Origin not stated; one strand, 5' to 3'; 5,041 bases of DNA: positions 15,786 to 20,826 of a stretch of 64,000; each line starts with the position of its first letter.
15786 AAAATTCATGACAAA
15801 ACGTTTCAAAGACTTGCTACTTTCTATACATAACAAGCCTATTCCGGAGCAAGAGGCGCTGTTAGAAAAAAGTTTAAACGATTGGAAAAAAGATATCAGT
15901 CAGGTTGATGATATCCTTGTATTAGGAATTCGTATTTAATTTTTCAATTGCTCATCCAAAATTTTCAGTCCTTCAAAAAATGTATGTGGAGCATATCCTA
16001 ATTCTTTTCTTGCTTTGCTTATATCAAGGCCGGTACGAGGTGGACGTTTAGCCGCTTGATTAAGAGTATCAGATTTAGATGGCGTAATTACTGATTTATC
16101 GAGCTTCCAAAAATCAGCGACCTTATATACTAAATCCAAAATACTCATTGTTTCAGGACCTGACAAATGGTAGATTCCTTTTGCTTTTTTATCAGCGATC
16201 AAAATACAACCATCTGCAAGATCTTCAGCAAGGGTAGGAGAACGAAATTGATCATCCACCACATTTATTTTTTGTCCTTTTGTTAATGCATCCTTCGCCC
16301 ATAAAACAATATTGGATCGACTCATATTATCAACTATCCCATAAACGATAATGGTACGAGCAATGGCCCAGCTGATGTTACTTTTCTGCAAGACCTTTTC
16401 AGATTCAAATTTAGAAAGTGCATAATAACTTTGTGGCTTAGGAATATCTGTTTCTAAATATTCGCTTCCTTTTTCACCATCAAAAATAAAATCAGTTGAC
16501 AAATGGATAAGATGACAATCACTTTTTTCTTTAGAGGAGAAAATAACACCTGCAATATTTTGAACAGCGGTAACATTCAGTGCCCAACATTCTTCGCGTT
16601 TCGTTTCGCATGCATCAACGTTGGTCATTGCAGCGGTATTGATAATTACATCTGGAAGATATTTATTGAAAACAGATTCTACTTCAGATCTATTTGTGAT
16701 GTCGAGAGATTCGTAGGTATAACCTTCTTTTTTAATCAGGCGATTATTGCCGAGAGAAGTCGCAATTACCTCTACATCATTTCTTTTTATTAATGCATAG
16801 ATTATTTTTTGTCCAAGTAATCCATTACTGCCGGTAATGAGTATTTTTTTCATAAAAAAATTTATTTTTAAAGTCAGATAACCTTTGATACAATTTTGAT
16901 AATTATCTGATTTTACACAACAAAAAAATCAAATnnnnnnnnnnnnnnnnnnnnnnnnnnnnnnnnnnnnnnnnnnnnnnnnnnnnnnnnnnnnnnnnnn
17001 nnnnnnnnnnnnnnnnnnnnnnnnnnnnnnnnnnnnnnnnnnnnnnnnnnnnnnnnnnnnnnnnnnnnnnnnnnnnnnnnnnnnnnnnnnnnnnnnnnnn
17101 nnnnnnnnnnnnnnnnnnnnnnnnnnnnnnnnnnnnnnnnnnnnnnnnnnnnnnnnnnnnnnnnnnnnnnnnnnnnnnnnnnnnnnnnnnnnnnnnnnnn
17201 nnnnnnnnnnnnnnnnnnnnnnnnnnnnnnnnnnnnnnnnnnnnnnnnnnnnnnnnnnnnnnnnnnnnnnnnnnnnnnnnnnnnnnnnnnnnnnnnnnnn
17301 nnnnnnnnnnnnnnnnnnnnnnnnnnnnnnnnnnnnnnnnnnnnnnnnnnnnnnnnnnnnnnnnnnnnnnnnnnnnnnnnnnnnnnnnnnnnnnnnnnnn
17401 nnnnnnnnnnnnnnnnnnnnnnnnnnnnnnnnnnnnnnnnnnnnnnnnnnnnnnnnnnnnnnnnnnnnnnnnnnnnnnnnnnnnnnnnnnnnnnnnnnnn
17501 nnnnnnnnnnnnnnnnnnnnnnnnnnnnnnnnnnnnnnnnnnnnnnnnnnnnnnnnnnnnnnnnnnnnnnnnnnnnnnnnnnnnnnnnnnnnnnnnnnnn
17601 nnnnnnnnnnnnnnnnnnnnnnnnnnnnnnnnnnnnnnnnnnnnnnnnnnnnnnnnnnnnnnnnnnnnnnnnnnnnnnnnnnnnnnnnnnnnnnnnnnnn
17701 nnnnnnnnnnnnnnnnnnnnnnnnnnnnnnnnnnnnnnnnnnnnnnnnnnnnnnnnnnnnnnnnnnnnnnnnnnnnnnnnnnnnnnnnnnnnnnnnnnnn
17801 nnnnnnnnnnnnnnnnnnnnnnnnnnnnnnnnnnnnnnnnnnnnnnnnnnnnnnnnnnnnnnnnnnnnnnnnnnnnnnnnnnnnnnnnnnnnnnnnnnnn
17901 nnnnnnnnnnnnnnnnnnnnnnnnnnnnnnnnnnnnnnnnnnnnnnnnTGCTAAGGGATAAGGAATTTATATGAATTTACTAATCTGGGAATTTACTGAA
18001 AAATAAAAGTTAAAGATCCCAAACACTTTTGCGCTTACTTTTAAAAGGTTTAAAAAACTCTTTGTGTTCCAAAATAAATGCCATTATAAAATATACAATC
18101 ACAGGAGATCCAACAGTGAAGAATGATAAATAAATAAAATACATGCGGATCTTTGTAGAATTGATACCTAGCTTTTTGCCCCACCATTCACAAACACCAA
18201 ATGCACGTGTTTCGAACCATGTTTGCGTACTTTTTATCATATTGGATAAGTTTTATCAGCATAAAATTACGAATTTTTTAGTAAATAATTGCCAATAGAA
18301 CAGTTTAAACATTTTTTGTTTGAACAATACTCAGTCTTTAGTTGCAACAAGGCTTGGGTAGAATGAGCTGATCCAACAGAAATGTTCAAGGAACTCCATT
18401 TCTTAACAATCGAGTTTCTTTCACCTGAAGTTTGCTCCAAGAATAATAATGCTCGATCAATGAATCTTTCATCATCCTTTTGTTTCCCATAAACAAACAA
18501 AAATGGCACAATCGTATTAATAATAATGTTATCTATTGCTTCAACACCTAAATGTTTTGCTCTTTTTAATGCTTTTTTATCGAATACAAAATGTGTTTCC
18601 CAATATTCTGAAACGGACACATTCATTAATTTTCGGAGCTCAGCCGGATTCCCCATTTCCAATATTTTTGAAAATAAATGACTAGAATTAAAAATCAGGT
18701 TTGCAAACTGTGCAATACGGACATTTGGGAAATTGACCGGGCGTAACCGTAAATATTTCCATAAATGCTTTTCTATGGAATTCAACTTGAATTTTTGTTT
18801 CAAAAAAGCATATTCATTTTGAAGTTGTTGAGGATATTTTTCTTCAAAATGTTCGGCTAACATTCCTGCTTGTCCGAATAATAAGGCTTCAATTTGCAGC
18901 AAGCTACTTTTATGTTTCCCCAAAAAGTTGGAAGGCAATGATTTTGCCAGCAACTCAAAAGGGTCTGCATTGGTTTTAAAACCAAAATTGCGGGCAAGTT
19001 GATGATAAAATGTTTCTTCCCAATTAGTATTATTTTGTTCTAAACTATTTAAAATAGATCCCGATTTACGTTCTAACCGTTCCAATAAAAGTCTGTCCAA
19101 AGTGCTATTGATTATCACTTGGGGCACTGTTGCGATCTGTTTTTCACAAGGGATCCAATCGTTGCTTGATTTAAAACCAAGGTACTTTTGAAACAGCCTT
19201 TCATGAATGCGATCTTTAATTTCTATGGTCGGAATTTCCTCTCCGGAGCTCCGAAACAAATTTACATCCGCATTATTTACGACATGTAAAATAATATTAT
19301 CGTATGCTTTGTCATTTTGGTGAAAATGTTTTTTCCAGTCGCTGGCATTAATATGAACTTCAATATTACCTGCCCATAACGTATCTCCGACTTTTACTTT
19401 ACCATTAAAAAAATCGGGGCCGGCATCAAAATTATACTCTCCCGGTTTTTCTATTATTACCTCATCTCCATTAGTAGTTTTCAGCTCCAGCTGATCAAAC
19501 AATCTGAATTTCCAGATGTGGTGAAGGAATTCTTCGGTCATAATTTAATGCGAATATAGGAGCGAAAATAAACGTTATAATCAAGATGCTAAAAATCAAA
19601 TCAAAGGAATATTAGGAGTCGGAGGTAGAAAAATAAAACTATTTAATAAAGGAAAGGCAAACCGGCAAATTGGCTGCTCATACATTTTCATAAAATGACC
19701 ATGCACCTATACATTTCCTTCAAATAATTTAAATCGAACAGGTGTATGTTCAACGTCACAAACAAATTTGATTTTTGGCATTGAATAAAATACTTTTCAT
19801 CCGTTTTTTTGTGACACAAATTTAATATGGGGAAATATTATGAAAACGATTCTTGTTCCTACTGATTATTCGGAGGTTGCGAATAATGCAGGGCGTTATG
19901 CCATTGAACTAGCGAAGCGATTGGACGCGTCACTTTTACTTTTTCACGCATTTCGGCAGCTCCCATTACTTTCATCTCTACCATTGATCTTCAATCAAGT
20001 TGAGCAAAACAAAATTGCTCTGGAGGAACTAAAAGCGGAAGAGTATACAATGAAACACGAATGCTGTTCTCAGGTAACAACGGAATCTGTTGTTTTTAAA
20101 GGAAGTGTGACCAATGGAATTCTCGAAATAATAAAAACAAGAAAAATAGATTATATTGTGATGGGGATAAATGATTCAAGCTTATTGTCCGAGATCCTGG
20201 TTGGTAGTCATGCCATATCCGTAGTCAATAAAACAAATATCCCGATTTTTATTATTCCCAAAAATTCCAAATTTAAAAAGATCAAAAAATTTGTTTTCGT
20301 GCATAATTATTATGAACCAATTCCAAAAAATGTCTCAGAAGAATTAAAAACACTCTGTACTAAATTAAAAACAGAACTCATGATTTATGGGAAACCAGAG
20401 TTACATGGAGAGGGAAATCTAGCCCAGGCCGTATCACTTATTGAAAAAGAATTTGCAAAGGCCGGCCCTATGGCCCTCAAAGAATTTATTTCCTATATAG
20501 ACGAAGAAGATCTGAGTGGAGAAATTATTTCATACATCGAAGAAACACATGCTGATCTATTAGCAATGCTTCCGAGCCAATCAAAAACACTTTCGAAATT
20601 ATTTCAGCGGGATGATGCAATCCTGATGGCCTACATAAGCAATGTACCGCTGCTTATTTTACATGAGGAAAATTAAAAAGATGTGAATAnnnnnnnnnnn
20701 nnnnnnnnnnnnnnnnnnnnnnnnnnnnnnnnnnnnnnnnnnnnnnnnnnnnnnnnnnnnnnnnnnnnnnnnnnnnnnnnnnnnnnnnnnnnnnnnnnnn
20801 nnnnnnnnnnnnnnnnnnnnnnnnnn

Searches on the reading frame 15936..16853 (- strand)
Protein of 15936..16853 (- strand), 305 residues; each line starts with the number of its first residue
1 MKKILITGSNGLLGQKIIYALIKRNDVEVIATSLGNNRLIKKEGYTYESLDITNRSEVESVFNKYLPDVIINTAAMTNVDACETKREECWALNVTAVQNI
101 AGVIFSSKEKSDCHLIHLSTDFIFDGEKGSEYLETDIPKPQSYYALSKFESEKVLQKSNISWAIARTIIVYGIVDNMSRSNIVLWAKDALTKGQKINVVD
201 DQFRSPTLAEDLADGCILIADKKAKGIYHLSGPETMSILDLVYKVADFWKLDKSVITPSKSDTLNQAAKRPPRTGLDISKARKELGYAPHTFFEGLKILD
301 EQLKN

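Call 60: search_protein_families(library=pfam, proteins=[window:15936-16853:-], max_evalue=0.00001)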
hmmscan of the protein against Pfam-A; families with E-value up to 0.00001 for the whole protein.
window:15936-16853:- (305 aa): 6 families
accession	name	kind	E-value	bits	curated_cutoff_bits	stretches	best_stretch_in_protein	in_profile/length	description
PF04321.23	RmlD_sub_bind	-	1.2e-64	218.7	27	1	3-297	2-279/287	RmlD substrate binding domain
PF01370.27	Epimerase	-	1.6e-25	90.3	20.9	1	4-226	1-235/240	NAD dependent epimerase/dehydratase family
PF16363.11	GDP_Man_Dehyd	-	2.8e-19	70.2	27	1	5-295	1-327/332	GDP-mannose 4,6 dehydratase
PF01073.25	3Beta_HSD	-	1.3e-11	44.5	22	1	5-220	1-229/280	3-beta hydroxysteroid dehydrogenase/isomerase family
PF02719.21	Polysacc_synt_2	-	1.8e-11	44.2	20.2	1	4-204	1-200/293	Polysaccharide biosynthesis protein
PF07993.18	NAD_binding_4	-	1.8e-08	34.3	20.1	0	68-172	90-209/258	Male sterility protein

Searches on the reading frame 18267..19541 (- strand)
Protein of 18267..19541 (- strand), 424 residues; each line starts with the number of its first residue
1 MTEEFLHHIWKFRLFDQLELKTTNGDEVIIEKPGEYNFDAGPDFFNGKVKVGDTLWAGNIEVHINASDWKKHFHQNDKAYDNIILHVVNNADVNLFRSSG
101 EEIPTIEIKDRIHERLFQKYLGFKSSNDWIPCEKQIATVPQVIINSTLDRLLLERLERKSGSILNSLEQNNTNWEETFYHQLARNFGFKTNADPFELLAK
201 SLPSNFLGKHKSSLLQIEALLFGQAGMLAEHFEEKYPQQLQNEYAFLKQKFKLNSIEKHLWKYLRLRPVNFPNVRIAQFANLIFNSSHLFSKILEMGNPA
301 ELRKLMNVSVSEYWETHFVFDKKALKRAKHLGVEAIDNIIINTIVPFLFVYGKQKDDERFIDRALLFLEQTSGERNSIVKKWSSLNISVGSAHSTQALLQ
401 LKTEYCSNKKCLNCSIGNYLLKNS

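Call 60: search_protein_families(library=pfam, proteins=[window:18267-19541:-], max_evalue=0.00001)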
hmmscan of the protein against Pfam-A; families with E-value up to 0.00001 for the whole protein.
window:18267-19541:- (424 aa): 1 family
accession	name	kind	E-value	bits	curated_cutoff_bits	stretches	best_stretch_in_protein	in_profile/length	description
PF11013.13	DUF2851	-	1.1e-148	495.6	25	1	3-377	1-375/375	Protein of unknown function (DUF2851)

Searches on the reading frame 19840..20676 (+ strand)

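Call 60: search_protein_families(library=pfam, proteins=[window:19840-20676:+], max_evalue=0.00001)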
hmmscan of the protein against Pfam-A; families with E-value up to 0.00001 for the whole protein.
window:19840-20676:+ (278 aa): 1 family
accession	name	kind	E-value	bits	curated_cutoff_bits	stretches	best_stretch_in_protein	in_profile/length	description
PF00582.32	Usp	-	2.6e-23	83.6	24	1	1-140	1-141/141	Universal stress protein family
